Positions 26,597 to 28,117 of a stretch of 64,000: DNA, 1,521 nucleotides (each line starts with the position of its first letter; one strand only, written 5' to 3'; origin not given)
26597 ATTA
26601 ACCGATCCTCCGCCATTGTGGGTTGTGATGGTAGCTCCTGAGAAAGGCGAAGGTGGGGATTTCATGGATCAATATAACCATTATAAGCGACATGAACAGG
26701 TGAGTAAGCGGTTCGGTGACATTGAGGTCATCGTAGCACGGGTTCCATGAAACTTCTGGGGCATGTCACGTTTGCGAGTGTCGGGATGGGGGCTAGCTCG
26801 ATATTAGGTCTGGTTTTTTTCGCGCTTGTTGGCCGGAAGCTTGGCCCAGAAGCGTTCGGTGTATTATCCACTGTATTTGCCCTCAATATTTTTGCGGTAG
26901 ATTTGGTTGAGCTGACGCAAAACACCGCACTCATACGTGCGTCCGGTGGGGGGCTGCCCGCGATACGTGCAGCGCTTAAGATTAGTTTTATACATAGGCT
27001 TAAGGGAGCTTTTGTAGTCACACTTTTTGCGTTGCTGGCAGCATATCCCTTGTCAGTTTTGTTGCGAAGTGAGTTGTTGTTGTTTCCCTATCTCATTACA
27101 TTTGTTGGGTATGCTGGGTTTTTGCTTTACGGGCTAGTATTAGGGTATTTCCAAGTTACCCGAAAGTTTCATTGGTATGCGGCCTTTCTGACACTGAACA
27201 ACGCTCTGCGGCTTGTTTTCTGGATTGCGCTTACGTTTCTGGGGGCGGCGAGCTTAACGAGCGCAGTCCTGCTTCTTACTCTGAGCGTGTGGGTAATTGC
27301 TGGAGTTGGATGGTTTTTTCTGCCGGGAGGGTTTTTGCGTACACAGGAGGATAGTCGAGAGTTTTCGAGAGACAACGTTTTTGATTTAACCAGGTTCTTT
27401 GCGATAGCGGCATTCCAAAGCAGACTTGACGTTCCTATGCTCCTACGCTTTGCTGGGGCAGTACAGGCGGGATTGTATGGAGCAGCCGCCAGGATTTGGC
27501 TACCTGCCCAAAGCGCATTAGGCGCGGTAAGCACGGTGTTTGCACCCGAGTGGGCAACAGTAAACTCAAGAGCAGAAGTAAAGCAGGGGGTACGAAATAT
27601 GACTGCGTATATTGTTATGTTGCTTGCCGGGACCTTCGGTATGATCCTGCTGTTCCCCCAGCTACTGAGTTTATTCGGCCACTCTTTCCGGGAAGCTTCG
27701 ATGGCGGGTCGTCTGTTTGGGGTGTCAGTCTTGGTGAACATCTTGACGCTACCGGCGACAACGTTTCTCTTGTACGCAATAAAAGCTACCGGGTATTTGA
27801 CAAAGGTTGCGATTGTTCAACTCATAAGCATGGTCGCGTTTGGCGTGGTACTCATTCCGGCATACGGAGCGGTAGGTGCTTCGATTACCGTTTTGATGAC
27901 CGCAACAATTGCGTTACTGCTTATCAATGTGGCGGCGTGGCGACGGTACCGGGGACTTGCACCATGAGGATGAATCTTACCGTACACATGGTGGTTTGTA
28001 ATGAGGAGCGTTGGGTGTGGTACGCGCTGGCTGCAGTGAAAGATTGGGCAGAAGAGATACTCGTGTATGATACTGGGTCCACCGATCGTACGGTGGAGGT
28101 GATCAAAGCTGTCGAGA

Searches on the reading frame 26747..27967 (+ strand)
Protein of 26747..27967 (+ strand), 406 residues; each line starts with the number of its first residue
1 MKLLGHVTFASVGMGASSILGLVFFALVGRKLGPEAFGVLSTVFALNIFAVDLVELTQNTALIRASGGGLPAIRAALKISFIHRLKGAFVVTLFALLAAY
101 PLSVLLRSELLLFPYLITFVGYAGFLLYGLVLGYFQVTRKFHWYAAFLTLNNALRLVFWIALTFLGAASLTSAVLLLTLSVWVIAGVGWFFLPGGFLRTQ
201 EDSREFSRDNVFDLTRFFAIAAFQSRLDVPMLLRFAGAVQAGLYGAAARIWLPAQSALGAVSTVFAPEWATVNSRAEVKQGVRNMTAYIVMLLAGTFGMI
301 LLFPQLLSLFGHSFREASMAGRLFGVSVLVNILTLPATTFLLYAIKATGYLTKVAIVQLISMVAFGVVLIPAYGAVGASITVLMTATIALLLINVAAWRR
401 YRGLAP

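Call 62: search_protein_families(library=pfam, proteins=[window:26747-27967:+], max_evalue=0.00001)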
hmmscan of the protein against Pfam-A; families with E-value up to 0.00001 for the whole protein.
window:26747-27967:+ (406 aa): 1 family
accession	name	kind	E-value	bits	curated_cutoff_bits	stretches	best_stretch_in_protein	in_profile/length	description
PF01943.22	Polysacc_synt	-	1.5e-10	41.4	28.2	1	7-266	5-267/274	Polysaccharide biosynthesis protein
